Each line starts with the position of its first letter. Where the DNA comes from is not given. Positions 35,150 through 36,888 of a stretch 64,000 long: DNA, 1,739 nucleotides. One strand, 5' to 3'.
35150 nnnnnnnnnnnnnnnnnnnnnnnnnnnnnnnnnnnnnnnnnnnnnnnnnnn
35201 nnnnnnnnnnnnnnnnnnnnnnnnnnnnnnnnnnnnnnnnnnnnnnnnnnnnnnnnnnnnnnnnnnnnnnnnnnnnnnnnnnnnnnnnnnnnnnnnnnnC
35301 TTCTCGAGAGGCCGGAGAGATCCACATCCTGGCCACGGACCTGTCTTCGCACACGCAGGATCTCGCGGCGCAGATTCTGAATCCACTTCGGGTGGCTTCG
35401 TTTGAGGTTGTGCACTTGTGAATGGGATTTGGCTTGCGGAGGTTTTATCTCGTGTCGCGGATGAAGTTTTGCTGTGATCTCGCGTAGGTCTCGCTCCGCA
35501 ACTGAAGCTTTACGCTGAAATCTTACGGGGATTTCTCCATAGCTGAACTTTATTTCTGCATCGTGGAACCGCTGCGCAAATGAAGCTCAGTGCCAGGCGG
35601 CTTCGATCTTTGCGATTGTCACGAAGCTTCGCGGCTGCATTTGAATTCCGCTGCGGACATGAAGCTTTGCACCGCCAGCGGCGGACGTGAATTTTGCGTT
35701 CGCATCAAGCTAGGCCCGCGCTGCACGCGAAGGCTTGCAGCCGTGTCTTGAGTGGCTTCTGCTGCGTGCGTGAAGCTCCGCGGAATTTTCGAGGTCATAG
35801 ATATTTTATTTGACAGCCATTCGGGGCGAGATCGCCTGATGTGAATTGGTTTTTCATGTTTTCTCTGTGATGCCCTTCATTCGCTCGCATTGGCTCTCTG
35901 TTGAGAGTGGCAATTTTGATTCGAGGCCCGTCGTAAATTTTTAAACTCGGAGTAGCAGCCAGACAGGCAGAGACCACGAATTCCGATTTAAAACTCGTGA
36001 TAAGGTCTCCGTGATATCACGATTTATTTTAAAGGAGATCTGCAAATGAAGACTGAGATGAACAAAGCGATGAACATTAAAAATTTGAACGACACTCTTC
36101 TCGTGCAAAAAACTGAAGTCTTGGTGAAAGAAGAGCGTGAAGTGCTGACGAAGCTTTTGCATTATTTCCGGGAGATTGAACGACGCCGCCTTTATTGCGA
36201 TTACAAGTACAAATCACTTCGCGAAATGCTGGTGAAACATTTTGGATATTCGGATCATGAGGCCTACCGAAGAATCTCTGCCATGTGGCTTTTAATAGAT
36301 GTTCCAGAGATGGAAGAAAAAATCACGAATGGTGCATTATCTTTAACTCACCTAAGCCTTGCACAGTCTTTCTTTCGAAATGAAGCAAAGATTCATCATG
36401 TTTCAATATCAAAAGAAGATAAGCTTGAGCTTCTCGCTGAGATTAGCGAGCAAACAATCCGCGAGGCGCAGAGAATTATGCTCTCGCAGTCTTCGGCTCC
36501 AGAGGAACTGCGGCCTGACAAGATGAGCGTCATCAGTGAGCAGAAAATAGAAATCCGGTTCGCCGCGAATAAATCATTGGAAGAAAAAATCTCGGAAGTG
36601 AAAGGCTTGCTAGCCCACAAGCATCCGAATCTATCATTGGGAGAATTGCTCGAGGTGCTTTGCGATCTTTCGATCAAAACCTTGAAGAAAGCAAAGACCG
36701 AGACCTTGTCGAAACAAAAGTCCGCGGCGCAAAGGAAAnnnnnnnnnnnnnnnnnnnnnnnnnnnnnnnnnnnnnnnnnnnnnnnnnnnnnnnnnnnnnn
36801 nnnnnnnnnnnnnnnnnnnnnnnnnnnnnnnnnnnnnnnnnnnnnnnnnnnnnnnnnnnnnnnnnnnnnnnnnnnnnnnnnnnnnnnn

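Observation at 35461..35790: About ten degenerate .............-type units with variable 18-42 bp spacing form a non-coding array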

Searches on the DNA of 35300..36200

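Call 12: search_rna_families(source=window, start=35300, end=36200, threshold=evalue, max_evalue=10)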
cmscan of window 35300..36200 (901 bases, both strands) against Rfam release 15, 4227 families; matches with E-value up to 10: 4.
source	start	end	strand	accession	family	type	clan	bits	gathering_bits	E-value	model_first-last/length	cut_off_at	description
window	35654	35789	+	RF02501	Atu_C7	Gene; sRNA;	-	17.5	45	0.12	1-157/157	no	Rhizobiales sRNA Atu_C7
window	36050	36121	+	RF01422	snoR116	Gene; snRNA; snoRNA; CD-box;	-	15.4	47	8.3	1-86/86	no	small nucleolar RNA snoR116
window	35808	35882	+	RF03573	mir-1954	Gene; miRNA;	-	14.5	99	7.9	1-82/82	no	mir-1954 microRNA precursor family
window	35938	36031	+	RF02100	tfoR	Gene; sRNA;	-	11.8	70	9.2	1-101/101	no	Translational regulator of tfoXVC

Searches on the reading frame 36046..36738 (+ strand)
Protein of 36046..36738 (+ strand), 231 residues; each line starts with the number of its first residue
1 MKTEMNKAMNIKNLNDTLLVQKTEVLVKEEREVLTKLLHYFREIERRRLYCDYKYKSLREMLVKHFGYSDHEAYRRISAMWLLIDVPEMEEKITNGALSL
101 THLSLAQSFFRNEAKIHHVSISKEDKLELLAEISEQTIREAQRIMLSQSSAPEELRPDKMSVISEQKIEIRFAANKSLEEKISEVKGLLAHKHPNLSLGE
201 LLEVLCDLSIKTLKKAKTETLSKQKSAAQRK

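Call 66: predict_structure(alignment_id=A4)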
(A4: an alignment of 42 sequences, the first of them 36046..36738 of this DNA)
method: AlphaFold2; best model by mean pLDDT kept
length: 231 residues; sequences in the alignment: 42
mean_pLDDT: 87.7   pTM: 0.62
mean pLDDT of the five models: 87.7, 87.5, 86.9, 86.9, 84.9
residues with pLDDT >= 90: 134; 70-90: 71; 50-70: 20; < 50: 6
segments of 3 or more residues with pLDDT < 50: 1-4
pLDDT, mean of each block of 10 residues (from residue 1): 54 89 95 97 97 97 98 97 94 94 95 90 94 93 90 75 89 86 89 87 89 80 54 43
secondary structure, 60 per line:
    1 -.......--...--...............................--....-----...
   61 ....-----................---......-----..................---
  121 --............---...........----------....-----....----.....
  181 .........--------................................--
elements in order: H2-8 H16-46 H49-52 H58-64 H70-85 H89-94 H100-117 H123-134 H138-148 E159-162 E168-171 H176-189 H198-229

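Call 72: fold_search(model_id=the predicted structure, library=pdb)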
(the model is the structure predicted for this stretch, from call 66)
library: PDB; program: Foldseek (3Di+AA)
matches with E <= 10: 109; with E <= 0.001: 0
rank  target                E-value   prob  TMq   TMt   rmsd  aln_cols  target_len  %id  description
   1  7ng0                  7.4e-02  1.00  0.34  0.39   2.8       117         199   14  Crystal structure of N- and C-terminally truncated Geobacillus thermoleovorans nucleoid occlusion protein Noc (released 2021-02-17)
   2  7o0n_A                9.2e-02  0.99  0.34  0.39   6.9       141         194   14  Crystal structure of a ParB E93A mutant from Myxococcus xanthus bound to CDP and monothiophosphate (released 2021-09-15)
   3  6y93_B                3.7e-01  0.87  0.32  0.57   6.2       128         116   14  Crystal structure of the DNA-binding domain of the Nucleoid Occlusion Factor (Noc) complexed to the Noc-binding site ( (released 2020-08-05)
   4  7yon_R                5.7e-01  0.11  0.17  0.14  18.8       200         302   14  Complex structure of Neuropeptide Y Y2 receptor in complex with PYY(3-36) and Gi (released 2023-03-22)
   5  7sk5_A                9.3e-01  0.09  0.17  0.14  19.6       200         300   10  Cryo-EM structure of ACKR3 in complex with CXCL12 and an intracellular Fab (released 2022-07-27)
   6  9fjr_f                1.4e+00  0.06  0.12  0.10  20.1       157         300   19  Cryo-EM structure of Mycobacterium tuberculosis sigma-B RNA polymerase bound to -10 promoter element ssDNA oligo - sig (released 2025-05-07)
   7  7sk4_A                1.4e+00  0.08  0.17  0.14  19.8       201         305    9  Cryo-EM structure of ACKR3 in complex with chemokine N-terminal mutant CXCL12_LRHQ, an intracellular Fab, and an extra (released 2022-07-27)
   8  6gps                  1.7e+00  0.10  0.20  0.16  21.1       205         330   14  CRYSTAL STRUCTURE OF CCR2A IN COMPLEX WITH MK-0812 (released 2019-01-02)
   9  7x74_F                1.7e+00  0.06  0.15  0.13  21.0       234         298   12  Cryo-EM structure of Streptomyces coelicolor transcription initial complex with two Zur dimers. (released 2022-08-03)
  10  7y27_E                2.4e+00  0.04  0.14  0.13  23.9       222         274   10  Cryo-EM structure of the SST-14-bound SSTR2-miniGq-scFv16 complex (released 2022-10-19)
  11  9kyw_A                2.5e+00  0.07  0.16  0.21  21.7       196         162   13  The scaffold C-loop of phage P22 (released 2025-02-26)
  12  7x9b_R                2.5e+00  0.06  0.18  0.15  18.1       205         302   12  Cryo-EM structure of neuropeptide Y Y2 receptor in complex with NPY and Gi (released 2022-05-18)
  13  7sk3_A                2.5e+00  0.05  0.17  0.14  22.5       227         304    8  Cryo-EM structure of ACKR3 in complex with CXCL12, an intracellular Fab, and an extracellular Fab (released 2022-07-27)
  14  9ik6                  2.8e+00  0.09  0.23  0.12  20.2       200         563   14  Human Serum Albumin crystallized with T4, pH 6.5 (released 2025-07-02)
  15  5h7a_B                2.8e+00  0.06  0.13  0.16  12.8       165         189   13  Crystal structure of a repeat protein with four Protein A repeat module (released 2017-06-28)
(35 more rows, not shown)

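Call 101: search_protein_representatives(protein=window:36046-36738:+)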
Query: 231 residues. Proteins with E-value up to 0.001 (for the whole library): 4848; up to 1e-10: 2340; up to 1e-30: 246. The best 150 are listed.
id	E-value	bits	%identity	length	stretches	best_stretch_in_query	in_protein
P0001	1.3e-138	475.6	100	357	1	1-231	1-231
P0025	3.6e-107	372.9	79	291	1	4-228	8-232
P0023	3.7e-81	288.0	65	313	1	6-221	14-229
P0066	7.7e-62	225.0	53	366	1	9-222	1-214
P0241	9.4e-60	218.2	54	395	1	14-218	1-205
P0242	5.9e-59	215.6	49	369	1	9-219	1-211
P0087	1.0e-58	214.8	48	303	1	11-226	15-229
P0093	4.3e-57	209.5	51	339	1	9-216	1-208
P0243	1.8e-56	207.5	48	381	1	10-231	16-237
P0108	2.2e-56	207.1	48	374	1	11-225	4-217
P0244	4.1e-56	206.3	50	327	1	9-224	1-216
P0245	7.1e-56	205.5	50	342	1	9-216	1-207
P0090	1.7e-55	204.2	54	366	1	10-217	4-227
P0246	5.2e-55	202.7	46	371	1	9-228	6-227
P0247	3.2e-54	200.1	48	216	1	9-218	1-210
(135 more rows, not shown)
